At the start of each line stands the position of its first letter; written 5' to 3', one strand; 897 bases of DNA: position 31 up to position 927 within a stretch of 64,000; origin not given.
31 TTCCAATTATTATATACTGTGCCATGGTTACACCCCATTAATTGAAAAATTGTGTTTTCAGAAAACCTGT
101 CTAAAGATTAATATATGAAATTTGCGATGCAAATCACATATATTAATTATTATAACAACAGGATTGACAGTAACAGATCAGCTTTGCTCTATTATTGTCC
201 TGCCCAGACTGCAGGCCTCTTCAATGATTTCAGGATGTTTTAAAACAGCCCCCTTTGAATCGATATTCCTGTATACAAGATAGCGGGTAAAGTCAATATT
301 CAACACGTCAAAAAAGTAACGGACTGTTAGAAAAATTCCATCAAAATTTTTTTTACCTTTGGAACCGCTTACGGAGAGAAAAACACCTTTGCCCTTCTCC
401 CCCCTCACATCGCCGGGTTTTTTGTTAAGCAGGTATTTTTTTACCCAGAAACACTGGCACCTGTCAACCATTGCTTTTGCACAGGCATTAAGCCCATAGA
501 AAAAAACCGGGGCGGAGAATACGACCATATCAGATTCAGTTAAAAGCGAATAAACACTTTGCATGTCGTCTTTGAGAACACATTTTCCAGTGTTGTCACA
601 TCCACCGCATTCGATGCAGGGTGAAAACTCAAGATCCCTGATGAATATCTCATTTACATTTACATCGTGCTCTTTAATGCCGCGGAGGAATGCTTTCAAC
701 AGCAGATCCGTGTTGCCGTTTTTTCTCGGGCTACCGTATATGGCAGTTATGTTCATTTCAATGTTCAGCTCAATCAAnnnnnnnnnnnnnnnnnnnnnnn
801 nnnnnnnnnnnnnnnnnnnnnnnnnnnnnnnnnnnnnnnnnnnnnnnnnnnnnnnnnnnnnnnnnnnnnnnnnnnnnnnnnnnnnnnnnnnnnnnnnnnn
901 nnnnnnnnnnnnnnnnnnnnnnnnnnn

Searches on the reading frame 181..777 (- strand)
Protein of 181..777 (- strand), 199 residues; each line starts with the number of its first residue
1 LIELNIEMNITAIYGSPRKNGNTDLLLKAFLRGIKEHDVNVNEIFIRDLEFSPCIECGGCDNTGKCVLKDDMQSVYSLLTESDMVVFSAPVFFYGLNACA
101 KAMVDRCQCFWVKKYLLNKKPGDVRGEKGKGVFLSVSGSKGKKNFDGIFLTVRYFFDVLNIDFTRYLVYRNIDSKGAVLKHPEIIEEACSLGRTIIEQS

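Call 66: search_protein_families(library=pfam, max_evalue=0.0001, proteins=[window:181-777:-])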
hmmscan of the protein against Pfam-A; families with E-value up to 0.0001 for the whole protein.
window:181-777:- (199 aa): 2 families
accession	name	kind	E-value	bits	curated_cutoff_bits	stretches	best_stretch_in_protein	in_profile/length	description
PF03358.20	FMN_red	-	1.1e-19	70.9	24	1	8-139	1-117/152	NADPH-dependent FMN reductase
PF02525.22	Flavodoxin_2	-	6.1e-10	39.6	27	1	8-173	1-179/198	Flavodoxin-like fold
